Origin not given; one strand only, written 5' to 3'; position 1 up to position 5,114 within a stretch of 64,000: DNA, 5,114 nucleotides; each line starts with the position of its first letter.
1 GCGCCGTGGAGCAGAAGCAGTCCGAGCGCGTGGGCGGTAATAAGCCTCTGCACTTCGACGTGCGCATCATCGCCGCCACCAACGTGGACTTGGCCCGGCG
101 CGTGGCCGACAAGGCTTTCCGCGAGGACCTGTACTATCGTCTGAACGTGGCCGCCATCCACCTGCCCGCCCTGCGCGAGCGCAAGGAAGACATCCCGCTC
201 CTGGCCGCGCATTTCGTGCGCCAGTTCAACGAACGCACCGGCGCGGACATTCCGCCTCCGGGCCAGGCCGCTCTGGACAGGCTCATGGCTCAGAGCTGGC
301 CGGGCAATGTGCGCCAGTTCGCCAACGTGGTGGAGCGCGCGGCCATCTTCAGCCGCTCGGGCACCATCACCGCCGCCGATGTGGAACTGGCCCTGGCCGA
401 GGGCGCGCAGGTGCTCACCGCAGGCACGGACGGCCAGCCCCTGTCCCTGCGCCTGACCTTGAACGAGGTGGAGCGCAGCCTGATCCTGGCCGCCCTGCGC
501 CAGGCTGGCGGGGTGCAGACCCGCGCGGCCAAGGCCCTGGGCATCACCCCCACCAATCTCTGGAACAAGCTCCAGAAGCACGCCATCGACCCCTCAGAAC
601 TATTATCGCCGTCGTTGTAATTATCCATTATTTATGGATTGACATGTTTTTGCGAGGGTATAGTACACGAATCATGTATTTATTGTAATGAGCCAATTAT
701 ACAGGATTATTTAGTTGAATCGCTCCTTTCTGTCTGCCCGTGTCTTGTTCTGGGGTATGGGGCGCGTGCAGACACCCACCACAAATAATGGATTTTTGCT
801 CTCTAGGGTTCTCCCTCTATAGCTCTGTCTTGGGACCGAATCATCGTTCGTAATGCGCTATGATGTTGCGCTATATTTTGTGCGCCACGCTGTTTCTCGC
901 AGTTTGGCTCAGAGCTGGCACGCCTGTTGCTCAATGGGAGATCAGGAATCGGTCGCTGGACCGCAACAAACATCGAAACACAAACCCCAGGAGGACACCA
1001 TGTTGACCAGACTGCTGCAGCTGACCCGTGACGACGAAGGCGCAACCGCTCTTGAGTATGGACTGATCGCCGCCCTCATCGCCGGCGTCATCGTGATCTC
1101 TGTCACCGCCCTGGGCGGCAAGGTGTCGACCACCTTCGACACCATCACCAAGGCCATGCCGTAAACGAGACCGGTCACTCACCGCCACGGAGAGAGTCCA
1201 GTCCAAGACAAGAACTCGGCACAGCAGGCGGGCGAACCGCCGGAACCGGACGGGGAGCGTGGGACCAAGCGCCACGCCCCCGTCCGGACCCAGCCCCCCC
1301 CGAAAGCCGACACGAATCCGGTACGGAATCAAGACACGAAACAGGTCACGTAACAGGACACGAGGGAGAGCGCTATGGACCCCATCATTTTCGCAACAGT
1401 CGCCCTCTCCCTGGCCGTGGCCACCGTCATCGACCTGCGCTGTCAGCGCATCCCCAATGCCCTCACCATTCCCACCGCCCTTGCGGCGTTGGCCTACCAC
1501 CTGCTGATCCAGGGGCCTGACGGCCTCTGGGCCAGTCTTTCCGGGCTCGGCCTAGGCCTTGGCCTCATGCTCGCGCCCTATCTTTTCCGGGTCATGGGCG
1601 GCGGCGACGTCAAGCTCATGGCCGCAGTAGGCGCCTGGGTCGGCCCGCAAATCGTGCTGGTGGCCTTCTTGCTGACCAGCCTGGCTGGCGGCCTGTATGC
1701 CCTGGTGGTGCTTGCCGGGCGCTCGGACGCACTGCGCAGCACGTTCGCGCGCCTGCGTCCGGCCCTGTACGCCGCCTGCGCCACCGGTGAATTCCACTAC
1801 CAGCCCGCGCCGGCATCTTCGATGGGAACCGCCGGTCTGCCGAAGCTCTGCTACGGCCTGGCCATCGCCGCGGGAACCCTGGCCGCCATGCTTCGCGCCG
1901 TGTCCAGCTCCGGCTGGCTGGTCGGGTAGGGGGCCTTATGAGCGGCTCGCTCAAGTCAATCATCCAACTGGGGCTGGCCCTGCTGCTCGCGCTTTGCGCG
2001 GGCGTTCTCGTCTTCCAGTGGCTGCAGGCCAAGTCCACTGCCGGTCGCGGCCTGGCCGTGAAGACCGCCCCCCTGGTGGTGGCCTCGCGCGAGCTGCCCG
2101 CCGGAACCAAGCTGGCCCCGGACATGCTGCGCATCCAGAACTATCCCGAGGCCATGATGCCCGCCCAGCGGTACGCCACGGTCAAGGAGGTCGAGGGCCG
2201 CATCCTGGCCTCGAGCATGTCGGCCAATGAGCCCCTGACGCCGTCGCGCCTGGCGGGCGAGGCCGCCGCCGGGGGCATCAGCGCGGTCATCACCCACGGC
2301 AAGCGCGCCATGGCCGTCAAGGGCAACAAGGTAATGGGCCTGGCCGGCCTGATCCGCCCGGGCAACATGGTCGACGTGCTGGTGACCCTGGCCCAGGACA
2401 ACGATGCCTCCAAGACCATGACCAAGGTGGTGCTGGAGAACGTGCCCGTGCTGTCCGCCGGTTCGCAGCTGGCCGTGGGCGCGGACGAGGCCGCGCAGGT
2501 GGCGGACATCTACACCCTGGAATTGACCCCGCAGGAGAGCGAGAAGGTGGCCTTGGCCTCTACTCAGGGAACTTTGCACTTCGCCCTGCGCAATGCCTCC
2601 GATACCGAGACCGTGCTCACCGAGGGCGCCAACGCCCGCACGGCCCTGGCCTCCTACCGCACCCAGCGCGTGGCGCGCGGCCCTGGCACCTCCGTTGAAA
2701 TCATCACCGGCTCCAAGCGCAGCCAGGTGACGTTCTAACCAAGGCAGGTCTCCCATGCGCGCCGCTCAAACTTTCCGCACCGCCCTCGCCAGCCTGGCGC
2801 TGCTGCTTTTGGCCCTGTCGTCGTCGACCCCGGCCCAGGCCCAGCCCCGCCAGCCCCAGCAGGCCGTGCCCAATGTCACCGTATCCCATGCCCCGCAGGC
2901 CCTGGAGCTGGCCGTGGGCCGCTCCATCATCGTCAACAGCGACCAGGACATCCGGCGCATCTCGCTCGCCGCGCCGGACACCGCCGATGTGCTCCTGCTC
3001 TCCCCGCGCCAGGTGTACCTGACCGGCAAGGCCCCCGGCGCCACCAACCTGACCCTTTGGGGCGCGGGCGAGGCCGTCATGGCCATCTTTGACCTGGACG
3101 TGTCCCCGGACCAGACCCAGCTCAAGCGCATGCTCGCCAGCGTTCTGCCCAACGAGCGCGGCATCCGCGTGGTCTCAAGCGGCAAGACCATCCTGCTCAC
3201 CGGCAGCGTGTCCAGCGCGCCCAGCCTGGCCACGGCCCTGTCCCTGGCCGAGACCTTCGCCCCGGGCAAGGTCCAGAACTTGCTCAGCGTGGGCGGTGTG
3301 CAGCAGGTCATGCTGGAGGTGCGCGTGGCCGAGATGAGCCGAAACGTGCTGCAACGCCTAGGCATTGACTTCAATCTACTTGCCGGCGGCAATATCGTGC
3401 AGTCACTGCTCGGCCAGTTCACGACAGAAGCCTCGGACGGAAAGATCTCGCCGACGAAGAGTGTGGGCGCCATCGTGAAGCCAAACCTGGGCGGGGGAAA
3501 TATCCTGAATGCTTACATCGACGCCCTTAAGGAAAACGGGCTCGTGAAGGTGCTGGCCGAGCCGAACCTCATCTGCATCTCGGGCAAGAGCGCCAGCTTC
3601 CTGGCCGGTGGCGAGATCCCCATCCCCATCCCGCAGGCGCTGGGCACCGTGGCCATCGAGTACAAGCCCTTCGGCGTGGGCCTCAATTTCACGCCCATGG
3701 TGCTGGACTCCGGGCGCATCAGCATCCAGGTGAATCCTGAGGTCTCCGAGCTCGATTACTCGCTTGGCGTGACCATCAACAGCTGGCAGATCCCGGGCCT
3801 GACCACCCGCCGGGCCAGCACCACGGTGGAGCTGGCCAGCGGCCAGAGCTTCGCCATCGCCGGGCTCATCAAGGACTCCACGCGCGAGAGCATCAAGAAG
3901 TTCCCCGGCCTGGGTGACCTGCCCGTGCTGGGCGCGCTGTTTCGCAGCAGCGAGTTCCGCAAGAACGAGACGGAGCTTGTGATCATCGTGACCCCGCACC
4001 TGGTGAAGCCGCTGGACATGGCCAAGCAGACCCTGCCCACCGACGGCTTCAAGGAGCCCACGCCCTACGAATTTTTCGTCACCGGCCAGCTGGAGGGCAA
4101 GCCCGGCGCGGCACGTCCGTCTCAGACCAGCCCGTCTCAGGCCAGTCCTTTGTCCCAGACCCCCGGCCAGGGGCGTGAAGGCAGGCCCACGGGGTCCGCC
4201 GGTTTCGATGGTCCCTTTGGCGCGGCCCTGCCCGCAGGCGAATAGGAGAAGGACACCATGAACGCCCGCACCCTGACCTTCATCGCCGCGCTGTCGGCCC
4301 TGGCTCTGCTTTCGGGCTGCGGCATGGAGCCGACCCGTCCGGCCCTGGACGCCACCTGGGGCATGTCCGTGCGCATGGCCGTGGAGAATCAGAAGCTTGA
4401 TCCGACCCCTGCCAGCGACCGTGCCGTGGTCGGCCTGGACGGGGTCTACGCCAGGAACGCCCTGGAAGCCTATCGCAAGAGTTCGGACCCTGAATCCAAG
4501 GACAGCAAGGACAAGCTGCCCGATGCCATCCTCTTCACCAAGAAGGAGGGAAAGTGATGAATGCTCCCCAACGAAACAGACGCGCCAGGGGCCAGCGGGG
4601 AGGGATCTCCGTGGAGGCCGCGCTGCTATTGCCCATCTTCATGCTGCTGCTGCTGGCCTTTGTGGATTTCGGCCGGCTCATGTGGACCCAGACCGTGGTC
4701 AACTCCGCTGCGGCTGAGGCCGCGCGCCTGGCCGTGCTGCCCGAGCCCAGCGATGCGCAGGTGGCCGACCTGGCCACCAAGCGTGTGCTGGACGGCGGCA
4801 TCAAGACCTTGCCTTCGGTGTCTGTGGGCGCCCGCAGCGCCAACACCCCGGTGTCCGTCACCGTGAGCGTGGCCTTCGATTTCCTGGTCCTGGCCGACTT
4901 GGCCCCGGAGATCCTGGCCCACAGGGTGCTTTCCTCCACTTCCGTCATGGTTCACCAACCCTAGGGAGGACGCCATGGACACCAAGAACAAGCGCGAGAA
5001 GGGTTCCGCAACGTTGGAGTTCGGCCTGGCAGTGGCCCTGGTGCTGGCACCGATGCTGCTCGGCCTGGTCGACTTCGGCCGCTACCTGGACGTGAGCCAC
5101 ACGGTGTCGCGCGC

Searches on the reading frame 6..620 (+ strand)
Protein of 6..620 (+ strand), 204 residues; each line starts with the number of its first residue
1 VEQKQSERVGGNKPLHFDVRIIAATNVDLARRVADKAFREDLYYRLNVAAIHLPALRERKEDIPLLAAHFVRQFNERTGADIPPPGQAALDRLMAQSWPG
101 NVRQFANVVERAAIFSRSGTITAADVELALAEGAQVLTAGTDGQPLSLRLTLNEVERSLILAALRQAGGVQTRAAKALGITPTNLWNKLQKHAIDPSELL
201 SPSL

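Call 44: search_protein_families(library=pfam, proteins=[window:6-620:+], max_evalue=0.00001)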
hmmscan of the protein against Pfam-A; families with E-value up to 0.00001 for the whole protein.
window:6-620:+ (204 aa): 3 families
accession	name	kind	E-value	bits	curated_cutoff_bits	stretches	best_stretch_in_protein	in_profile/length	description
PF25601.1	AAA_lid_14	-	2.4e-23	82.2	27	1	57-135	1-79/87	AAA+ ATPase lid domain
PF00158.32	Sigma54_activat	-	6.1e-15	55.7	20.2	1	1-51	117-167/168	Sigma-54 interaction domain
PF02954.25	HTH_8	-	4.1e-14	52.4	22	1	152-192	2-42/42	Bacterial regulatory protein, Fis family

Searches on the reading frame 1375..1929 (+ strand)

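Call 44: search_protein_families(library=pfam, proteins=[window:1375-1929:+], max_evalue=0.00001)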
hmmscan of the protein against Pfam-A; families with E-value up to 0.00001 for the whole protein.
window:1375-1929:+ (184 aa): 1 family
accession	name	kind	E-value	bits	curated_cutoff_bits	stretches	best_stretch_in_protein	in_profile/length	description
PF01478.23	Peptidase_A24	-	1.7e-21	77.1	26.5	1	9-110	3-104/104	Type IV leader peptidase family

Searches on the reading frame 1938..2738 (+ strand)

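Call 44: search_protein_families(library=pfam, proteins=[window:1938-2738:+], max_evalue=0.00001)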
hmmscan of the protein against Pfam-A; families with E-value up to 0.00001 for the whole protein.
window:1938-2738:+ (266 aa): 2 families
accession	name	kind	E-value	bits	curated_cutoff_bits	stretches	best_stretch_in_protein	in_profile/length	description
PF16976.10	RcpC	-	3.3e-28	98.3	28.8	1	113-218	2-114/114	Flp pilus assembly protein RcpC/CpaB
PF08666.17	SAF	-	9.2e-11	42.6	21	1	45-105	2-62/63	SAF domain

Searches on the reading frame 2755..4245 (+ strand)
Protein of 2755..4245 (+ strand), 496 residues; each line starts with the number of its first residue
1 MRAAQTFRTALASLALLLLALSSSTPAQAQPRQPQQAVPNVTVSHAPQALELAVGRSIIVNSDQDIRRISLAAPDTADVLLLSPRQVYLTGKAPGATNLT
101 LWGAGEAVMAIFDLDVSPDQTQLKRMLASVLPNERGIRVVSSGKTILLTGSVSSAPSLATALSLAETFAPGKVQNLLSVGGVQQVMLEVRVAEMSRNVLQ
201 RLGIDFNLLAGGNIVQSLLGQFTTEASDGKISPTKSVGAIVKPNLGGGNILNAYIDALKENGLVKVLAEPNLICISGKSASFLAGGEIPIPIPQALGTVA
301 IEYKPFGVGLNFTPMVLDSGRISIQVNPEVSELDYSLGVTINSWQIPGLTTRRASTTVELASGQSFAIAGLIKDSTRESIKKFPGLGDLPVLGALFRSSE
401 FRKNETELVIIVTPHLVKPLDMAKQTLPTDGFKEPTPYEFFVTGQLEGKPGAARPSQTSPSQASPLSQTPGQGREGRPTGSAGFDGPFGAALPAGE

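Call 44: search_protein_families(library=pfam, proteins=[window:2755-4245:+], max_evalue=0.00001)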
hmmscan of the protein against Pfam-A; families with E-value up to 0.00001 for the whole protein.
window:2755-4245:+ (496 aa): 2 families
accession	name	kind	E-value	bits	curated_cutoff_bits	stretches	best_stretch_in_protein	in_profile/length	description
PF00263.26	Secretin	-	2.1e-44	151.6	27.5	1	257-418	1-169/169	Bacterial type II and III secretion system protein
PF13629.12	T2SS-T3SS_pil_N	-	2.3e-19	69.3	23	1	47-117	2-72/72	Pilus formation protein N terminal region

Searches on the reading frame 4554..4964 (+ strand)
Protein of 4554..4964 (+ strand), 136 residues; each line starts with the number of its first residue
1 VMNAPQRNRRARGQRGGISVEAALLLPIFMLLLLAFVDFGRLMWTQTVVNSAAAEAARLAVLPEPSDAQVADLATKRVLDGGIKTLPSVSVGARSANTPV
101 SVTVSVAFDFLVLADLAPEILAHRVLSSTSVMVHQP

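Call 46: search_protein_families(library=pfam, proteins=[window:4554-4964:+], max_evalue=0.00001)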
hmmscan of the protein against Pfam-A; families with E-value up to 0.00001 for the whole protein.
window:4554-4964:+ (136 aa): 1 family
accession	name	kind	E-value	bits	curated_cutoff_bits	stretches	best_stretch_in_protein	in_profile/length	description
PF07811.17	TadE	-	4e-15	56.1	22.9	1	16-58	1-43/43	TadE-like protein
